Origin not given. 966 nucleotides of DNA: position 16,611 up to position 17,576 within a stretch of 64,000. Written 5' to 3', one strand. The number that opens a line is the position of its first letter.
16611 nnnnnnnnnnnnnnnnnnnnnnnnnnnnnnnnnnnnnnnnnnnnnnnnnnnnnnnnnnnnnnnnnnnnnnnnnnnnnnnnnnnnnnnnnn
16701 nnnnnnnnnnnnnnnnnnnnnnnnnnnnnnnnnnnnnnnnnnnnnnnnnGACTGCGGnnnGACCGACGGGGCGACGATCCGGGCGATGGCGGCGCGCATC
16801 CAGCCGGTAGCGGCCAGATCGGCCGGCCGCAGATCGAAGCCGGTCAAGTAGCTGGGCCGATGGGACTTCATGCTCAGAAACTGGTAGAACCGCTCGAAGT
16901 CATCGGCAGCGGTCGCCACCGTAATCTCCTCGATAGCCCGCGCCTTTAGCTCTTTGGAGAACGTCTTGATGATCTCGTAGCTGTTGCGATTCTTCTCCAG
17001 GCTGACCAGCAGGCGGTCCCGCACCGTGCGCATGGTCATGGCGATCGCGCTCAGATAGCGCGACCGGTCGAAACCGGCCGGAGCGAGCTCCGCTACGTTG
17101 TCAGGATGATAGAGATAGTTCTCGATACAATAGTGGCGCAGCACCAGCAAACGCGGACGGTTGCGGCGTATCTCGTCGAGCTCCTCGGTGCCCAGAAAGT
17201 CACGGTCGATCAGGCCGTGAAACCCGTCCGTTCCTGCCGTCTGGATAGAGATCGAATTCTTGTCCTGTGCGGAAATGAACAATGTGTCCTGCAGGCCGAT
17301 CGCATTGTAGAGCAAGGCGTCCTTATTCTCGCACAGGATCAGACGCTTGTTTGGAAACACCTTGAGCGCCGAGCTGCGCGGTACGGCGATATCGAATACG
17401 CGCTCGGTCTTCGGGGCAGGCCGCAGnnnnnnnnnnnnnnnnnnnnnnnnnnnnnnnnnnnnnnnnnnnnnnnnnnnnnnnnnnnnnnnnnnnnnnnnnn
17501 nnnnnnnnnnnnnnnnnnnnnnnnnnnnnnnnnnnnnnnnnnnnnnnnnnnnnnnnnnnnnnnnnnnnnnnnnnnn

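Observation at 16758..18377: Single-polypeptide PARIS-like protein (ABC ATPase fused to DUF4435/Toprim)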

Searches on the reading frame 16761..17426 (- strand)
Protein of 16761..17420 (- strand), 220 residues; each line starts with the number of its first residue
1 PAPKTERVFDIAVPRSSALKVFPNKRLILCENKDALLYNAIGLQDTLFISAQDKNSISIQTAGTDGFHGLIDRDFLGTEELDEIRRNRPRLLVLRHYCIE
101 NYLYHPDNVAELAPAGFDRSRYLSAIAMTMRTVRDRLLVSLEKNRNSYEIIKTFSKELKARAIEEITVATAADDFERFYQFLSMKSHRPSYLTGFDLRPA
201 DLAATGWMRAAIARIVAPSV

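Call 8: search_protein_families(library=padloc, proteins=[window:16761-17420:-], max_evalue=10)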
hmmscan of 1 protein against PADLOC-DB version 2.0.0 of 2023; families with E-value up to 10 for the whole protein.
seq(220 aa): 1 family
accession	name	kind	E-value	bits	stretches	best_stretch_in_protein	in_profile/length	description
PDLC02983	AriB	-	7e-06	24.3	1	61-108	50-95/236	-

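Call 28: search_solved_structures(query=A3, max_evalue=10, show_alignments=3)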
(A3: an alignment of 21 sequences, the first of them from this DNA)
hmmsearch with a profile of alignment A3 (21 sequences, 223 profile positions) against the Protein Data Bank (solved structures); distinct sequences matched with E-value up to 10: 13.
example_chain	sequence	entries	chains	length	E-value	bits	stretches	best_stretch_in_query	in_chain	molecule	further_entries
5cwb_A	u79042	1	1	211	4.6e-05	26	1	127-177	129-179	Designed helical repeat protein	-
7mwr_B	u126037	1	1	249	0.00073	22.1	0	126-170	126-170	LHD101B4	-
8cws_A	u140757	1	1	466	0.0053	19.3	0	126-177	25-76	F4132-2 Chain A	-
8cwy_A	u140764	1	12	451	0.0077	18.7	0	127-176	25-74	T32-15-1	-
37ib_A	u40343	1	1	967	0.057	15.9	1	150-199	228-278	Sterile alpha motif domain-containing protein 9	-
9vtg_Lc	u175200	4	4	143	0.12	14.9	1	109-189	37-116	60S ribosomal protein L28-1-like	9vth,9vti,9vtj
3o39_A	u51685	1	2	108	0.28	13.6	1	116-167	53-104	Periplasmic protein related to spheroblast formation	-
5wnw_A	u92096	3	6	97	0.47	12.9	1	116-167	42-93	Periplasmic chaperone Spy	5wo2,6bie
9ku4_B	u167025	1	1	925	0.51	12.8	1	130-183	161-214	Antiviral innate immune response receptor RIG-I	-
7tnx_A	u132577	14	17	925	0.51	12.8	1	130-183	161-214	Antiviral innate immune response receptor RIG-I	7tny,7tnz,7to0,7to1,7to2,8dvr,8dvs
3oeo_A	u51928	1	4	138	0.92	12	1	116-168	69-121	Spheroplast protein Y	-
6vfi_A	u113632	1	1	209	1.1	11.7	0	128-171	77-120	O43_dn18A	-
9drl_A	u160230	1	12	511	7.5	9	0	127-170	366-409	T33-549_B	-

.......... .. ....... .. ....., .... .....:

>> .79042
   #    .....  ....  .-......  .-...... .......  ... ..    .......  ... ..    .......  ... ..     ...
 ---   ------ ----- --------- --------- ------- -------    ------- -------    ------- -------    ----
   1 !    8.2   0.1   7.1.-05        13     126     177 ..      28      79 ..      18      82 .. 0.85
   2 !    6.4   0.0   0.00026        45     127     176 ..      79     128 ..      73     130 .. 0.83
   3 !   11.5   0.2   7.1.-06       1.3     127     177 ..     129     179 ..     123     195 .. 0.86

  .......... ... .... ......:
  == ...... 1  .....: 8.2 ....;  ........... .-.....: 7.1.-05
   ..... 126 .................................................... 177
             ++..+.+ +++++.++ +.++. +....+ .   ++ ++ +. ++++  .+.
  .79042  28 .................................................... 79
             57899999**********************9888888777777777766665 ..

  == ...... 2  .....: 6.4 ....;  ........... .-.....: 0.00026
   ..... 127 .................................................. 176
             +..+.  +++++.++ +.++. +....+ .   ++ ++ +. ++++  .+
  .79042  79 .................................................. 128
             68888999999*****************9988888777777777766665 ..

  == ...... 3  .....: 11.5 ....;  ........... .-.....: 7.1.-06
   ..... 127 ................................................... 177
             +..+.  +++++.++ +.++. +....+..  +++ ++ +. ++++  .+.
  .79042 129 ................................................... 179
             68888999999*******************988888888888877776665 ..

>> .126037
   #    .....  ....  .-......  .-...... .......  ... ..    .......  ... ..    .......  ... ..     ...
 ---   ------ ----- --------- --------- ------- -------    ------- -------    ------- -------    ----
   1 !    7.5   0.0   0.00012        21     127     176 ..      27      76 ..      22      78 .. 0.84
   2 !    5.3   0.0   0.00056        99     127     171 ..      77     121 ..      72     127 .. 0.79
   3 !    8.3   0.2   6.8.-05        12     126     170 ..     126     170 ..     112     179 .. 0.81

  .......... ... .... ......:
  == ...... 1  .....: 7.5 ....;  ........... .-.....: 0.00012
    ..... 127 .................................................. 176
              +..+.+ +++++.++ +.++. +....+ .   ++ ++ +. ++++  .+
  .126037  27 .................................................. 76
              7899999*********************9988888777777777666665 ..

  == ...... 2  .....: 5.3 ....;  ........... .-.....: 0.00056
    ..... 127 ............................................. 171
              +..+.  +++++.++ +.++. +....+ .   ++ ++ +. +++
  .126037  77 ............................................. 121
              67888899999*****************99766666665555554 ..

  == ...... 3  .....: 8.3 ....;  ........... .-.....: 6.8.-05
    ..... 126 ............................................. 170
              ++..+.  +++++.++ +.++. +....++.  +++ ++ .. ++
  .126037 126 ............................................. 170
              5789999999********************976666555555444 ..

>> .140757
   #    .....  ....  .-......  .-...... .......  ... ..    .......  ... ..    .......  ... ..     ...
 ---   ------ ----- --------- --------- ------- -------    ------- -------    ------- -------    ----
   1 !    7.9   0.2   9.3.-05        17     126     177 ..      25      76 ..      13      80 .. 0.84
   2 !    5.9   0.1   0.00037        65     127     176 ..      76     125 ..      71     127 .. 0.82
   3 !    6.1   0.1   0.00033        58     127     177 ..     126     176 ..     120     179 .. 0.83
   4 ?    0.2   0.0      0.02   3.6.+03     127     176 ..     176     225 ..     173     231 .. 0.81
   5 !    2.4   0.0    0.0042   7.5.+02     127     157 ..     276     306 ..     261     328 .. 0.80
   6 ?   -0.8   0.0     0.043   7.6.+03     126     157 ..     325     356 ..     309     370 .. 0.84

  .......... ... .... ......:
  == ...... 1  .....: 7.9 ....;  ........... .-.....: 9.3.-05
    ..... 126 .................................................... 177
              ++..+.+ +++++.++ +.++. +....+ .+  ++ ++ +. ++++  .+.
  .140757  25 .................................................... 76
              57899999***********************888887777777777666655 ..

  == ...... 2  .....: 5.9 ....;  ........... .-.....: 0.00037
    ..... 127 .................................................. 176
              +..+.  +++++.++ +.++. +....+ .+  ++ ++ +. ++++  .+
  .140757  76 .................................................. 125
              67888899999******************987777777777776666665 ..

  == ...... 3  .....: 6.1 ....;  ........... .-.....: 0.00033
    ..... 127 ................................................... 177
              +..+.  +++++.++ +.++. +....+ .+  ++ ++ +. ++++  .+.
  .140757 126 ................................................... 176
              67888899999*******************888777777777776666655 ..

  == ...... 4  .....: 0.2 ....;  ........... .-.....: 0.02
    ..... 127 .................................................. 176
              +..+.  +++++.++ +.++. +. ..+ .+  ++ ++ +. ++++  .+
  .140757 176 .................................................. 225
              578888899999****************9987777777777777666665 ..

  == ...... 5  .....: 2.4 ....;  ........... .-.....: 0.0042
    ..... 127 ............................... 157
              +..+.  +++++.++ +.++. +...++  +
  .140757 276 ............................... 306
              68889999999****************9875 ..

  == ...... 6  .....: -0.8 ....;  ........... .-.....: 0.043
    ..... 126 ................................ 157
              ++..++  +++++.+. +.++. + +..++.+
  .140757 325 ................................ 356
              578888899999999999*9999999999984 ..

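Call 29: search_protein_families(library=pfam, alignment_id=A3, max_evalue=1)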
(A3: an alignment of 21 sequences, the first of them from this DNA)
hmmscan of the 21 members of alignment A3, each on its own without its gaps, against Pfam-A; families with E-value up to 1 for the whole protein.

A. member 1, seq(222 aa): 1 family
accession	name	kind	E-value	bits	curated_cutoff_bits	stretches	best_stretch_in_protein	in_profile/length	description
PF14491.11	DUF4435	-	0.14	12.3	27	1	61-107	47-91/238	Protein of unknown function (DUF4435)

B. families by the number of members that match (of 21 scanned): 10 families
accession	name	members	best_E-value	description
PF14491.11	DUF4435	5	0.00067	Protein of unknown function (DUF4435)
PF23737.1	HTH_71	2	0.0086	HTH 3-helical bundle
PF12322.14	T4_baseplate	1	0.0028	T4 bacteriophage base plate protein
PF19163.5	DUF5845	1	0.012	Family of unknown function (DUF5845)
PF05961.16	Chordopox_A13L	1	0.053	Chordopoxvirus A13L protein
PF17903.8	KH_KRR1_1st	1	0.054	Krr1 KH1 domain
PF22156.1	Thiaminase_I-like_N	1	0.18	Thiaminase I-like, N-terminal domain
PF24236.1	Tea_helical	1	0.31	Telomere ends associated alpha-helical domain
PF15699.10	NPR1_interact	1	0.43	NPR1 interacting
PF21778.2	DUF6873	1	0.53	Family of unknown function (DUF6873)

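Call 30: find_homologous_proteins(query=A3, max_evalue=0.001)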
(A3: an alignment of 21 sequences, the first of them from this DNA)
Query A3 (21 sequences) (222 aa, profile of the alignment): 105 proteins with E <= 0.001 among 6130 candidates.
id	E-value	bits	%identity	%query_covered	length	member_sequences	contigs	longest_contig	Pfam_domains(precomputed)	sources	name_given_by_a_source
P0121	1.8e-87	310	91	100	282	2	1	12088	-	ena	-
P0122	2.4e-86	307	57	99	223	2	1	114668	-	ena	-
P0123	2.5e-86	307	64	99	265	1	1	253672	-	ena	-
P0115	3.2e-86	306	65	99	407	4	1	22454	PF13175.13,PF13304.13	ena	-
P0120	7.9e-86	305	60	99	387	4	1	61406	PF13304.13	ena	-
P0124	8.0e-86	305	58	98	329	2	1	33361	PF13304.13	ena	-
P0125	9.1e-85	301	67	99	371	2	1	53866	PF13175.13,PF13304.13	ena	-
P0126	1.4e-84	301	56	99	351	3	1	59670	PF13304.13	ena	-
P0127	3.7e-84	299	63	99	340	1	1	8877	PF13175.13,PF13304.13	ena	-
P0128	3.8e-84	299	51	99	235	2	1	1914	-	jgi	jgi:hypothetical protein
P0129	5.4e-84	299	59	99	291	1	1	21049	-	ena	-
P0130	3.4e-83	296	56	98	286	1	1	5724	-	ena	-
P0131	1.5e-82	294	61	99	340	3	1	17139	PF13304.13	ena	-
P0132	8.5e-82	292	63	97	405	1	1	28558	PF13304.13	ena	-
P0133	9.3e-82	292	57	99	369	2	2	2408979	PF13304.13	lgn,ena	-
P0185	8.8e-52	194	30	86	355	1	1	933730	PF00072.31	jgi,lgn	-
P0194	1.6e-47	180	29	88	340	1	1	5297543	-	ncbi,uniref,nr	ncbi:response regulator [Sphingobacterium faecium]|uniref:response regulator n=1 Tax=Sphingobacteriu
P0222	2.4e-5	42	53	17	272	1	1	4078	PF14491.12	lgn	-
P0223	1.2e-4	39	50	20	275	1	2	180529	PF14491.12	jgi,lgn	jgi:hypothetical protein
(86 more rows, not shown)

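Call 42: predict_structure(alignment_id=A4)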
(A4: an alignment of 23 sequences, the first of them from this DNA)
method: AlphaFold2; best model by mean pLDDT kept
length: 222 residues; sequences in the alignment: 23
mean_pLDDT: 91.0   pTM: 0.86
mean pLDDT of the five models: 91.0, 90.3, 89.6, 89.5, 89.2
residues with pLDDT >= 90: 179; 70-90: 24; 50-70: 6; < 50: 13
segments of 3 or more residues with pLDDT < 50: 1-7, 9-13
pLDDT, mean of each block of 10 residues (from residue 1): 45 62 91 93 95 92 90 96 95 96 98 97 98 97 91 93 97 97 97 96 98 94 57
secondary structure, 60 per line:
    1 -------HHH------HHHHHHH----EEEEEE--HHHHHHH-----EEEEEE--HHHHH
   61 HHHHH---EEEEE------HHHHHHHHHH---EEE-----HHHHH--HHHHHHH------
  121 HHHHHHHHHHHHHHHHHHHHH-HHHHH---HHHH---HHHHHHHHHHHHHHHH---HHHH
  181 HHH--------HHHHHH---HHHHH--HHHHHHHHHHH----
elements in order: H17-23 E28-33 H36-42 E48-53 H56-65 E69-73 H80-89 E93-95 H101-105 H108-114 H121-141 H143-147 H151-154 H158-173 H177-183 H192-197 H201-205 H208-218

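Call 44: fold_search(model_id=the predicted structure, library=pdb)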
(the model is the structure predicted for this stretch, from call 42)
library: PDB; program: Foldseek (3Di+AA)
matches with E <= 10: 931; with E <= 0.001: 0
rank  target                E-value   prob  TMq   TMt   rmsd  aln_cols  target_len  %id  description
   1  7w9h_A                9.8e-02  0.47  0.23  0.36  12.2       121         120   17  Crystal structure of the receiver domain of the transcription regulator FleR from Pseudomonas aeruginosa (released 2022-12-14)
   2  4dad                  1.2e-01  0.63  0.23  0.34   4.3        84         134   21  Crystal structure of a Putative pilus assembly-related protein (BPSS2195) from Burkholderia pseudomallei K96243 at 2.50  (released 2012-01-25)
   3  6mtz_A                1.3e-01  0.18  0.22  0.16  13.8       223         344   12  Crystal structure of an uncharacterized protein from Helicobacter pylori G27 (released 2018-12-19)
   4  9u8r_C                1.5e-01  0.35  0.19  0.23   7.2        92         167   16  Crystal structure of thiamine pyrophosphate (TPP)-dependent alpha-imino acid decarboxylase (AzcB and AzcC) from Strept (released 2026-04-01)
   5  8vc9_A                1.5e-01  0.15  0.23  0.15  36.8       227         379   14  Hybrid response regulator LvrB from Leptospira / phosphorylated REC form (released 2024-12-18)
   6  9u8r_D                1.6e-01  0.30  0.19  0.23   7.5        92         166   16  Crystal structure of thiamine pyrophosphate (TPP)-dependent alpha-imino acid decarboxylase (AzcB and AzcC) from Strept (released 2026-04-01)
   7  5xjp                  1.7e-01  0.44  0.24  0.39  10.6       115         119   15  Crystal structure of response regulator AdeR receiver domain with Mg (released 2017-08-30)
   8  7pvk_A                1.8e-01  0.23  0.24  0.12  20.3       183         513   12  X-ray structure of dimeric PorX (T272A mutant), in complex with pGpG. (released 2022-12-14)
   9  5uqi                  1.8e-01  0.18  0.18  0.20  11.5       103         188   13  E. coli CFT073 c3406 in complex with A5P (released 2018-02-21)
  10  2hsg                  2.1e-01  0.23  0.23  0.17   8.4       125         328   10  Structure of transcription regulator CcpA in its DNA-free state (released 2007-06-05)
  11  9c1g_1                2.2e-01  0.15  0.16  0.14  15.3       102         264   17  Rhesus rotavirus (consensus structure at 2.36 Angstrom resolution) (released 2025-04-30)
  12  7cci_A                2.3e-01  0.38  0.24  0.36  10.3       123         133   16  Acinetobacter baumannii response regulator AdeR with disordered N terminus (released 2021-06-23)
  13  3k5i_B                2.3e-01  0.18  0.17  0.12   8.4       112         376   12  Crystal structure of N5-carboxyaminoimidazole synthase from aspergillus clavatus in complex with ADP and 5-aminoimadaz (released 2009-10-20)
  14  3nuh_B                2.3e-01  0.11  0.18  0.13  20.8       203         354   10  A domain insertion in E. coli GyrB adopts a novel fold that plays a critical role in gyrase function (released 2010-08-11)
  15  3wy7_A                2.5e-01  0.57  0.22  0.15   8.3        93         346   13  Crystal structure of Mycobacterium smegmatis 7-Keto-8-aminopelargonic acid (KAPA) synthase BioF (released 2014-12-17)
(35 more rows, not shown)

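Call 46: search_protein_representatives(alignment_id=A4)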
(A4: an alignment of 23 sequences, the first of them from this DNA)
Query: 23 sequences, 222 profile positions. Proteins with E-value up to 0.001 (for the whole library): 334; up to 1e-10: 226; up to 1e-30: 151. The best 150 are listed.
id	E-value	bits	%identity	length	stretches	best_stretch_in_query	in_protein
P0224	7.5e-84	296.9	-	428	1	1-220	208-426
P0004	6.0e-82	290.7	-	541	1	1-221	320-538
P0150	4.8e-73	261.6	-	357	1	2-221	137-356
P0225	1.0e-71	257.3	-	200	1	22-221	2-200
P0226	7.8e-71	254.4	-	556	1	2-221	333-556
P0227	9.4e-71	254.1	-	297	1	2-221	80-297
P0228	1.0e-70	254.0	-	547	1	1-221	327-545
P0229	1.6e-67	243.5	-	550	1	1-221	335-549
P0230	1.9e-67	243.3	-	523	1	5-221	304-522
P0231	6.6e-67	241.5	-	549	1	1-221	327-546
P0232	1.2e-66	240.7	-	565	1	1-220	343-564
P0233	1.3e-66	240.6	-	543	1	8-221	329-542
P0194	3.8e-66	239.0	-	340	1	18-220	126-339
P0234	5.7e-66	238.5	-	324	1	11-221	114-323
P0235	3.6e-65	235.8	-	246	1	1-221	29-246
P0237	2.6e-64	233.0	-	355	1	13-221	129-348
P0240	2.1e-62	226.8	-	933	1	21-221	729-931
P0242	6.0e-61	222.0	-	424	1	22-221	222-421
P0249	1.6e-59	217.4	-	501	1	26-221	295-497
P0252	1.4e-58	214.3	-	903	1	21-221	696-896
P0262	1.1e-56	208.1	-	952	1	18-221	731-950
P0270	3.1e-55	203.4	-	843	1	17-221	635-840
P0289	8.3e-52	192.1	-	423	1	25-221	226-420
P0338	3.0e-39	151.1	-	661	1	18-220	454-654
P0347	2.5e-35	138.2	-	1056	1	25-221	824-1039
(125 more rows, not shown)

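Call 47: search_protein_families(library=pfam, proteins=[P0240, P0252, P0262, P0270, P0347, P0338, P0242, P0289, P0249, P0237], max_evalue=0.01)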
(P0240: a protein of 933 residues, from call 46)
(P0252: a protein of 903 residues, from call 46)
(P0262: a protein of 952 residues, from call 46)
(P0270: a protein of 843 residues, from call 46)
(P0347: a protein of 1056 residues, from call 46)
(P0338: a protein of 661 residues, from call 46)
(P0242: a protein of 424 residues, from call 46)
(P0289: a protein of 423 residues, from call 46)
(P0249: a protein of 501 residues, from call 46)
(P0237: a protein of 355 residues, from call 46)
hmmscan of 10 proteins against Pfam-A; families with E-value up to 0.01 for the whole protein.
P0240 (933 aa): 0 families

P0252 (903 aa): 0 families

P0262 (952 aa): 7 families
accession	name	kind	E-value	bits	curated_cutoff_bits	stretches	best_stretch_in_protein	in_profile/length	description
PF13175.12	AAA_15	-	1.4e-26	94.5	32.1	2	308-664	95-374/374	AAA ATPase domain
PF13304.12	AAA_21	-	6.5e-16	59.7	27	1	24-664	1-303/304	AAA domain, putative AbiEii toxin, Type IV TA system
PF02463.25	SMC_N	-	3.1e-07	30.5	40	1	3-44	2-47/220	RecF/RecN/SMC N terminal domain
PF13555.12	AAA_29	-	8.4e-07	29.1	27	1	3-45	1-45/61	P-loop containing region of AAA domain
PF13514.12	AAA_27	-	2.3e-05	24.5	22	1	1-43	1-47/206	AAA domain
PF13476.12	AAA_23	-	3.8e-05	24.8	27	1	5-321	1-196/201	AAA domain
PF00005.33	ABC_tran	-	0.0076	17.3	25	1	24-112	13-80/137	ABC transporter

P0270 (843 aa): 11 families
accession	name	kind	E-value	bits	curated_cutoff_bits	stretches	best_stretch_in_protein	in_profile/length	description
PF16095.11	COR-A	-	1.9e-37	128.8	35.3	1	341-481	1-143/143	C-terminal of Roc, COR-A domain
PF25497.1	COR-B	-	2e-31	109.2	27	1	496-635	3-143/145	C-terminal of Roc, COR-B domain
PF08477.19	Roc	-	6.5e-27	94.6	27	1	162-285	1-119/119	Ras of Complex, Roc, domain of DAPkinase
PF00071.28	Ras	-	6.6e-13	49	21.6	1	162-289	1-119/162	Ras family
PF12799.13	LRR_4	-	4.1e-12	46.4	27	2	95-132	1-38/44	Leucine Rich repeats (2 copies)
PF13855.12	LRR_8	-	2.2e-08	34.2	27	1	82-129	11-60/61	Leucine rich repeat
PF00560.39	LRR_1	-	1.2e-06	27.9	20.6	0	96-109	1-14/23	Leucine Rich Repeat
PF04670.18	Gtr1_RagA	-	2.4e-05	24.3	22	1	162-299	1-136/232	Gtr1/RagA G protein conserved region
PF23598.1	LRR_14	-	0.00017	20.9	40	1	22-126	52-147/353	Leucine-rich repeat region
PF23211.1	LRR_LRWD1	-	0.00019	21.6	28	1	64-132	34-100/190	Leucine-rich repeat and WD repeat-containing protein 1, LRR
PF00025.27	Arf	-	0.00026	20.9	22.3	1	160-288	14-129/174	ADP-ribosylation factor family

P0347 (1056 aa): 5 families
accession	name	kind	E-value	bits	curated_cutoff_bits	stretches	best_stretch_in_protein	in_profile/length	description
PF13304.12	AAA_21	-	6.6e-21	76.1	27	2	554-754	130-303/304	AAA domain, putative AbiEii toxin, Type IV TA system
PF13175.12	AAA_15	-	1.4e-15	58.2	32.1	2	317-754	58-374/374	AAA ATPase domain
PF02463.25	SMC_N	-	5.3e-07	29.7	40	1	3-49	2-52/220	RecF/RecN/SMC N terminal domain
PF13555.12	AAA_29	-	3.9e-05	23.8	27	1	3-46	1-45/61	P-loop containing region of AAA domain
PF13514.12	AAA_27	-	0.0008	19.5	22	1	1-46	1-49/206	AAA domain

P0338 (661 aa): 2 families
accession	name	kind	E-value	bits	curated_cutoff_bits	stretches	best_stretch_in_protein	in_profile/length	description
PF13304.12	AAA_21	-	1.6e-05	25.6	27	1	294-331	264-301/304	AAA domain, putative AbiEii toxin, Type IV TA system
PF02463.25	SMC_N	-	0.00025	21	40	1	3-52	1-50/220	RecF/RecN/SMC N terminal domain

P0242 (424 aa): 0 families

P0289 (423 aa): 0 families

P0249 (501 aa): 1 family
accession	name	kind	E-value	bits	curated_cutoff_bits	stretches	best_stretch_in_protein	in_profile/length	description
PF00072.30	Response_reg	-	7.7e-10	39.4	30.2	2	161-254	1-81/111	Response regulator receiver domain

P0237 (355 aa): 1 family
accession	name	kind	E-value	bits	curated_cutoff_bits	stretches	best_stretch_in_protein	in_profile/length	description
PF00072.30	Response_reg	-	5.6e-05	23.7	30.2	1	11-68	1-57/111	Response regulator receiver domain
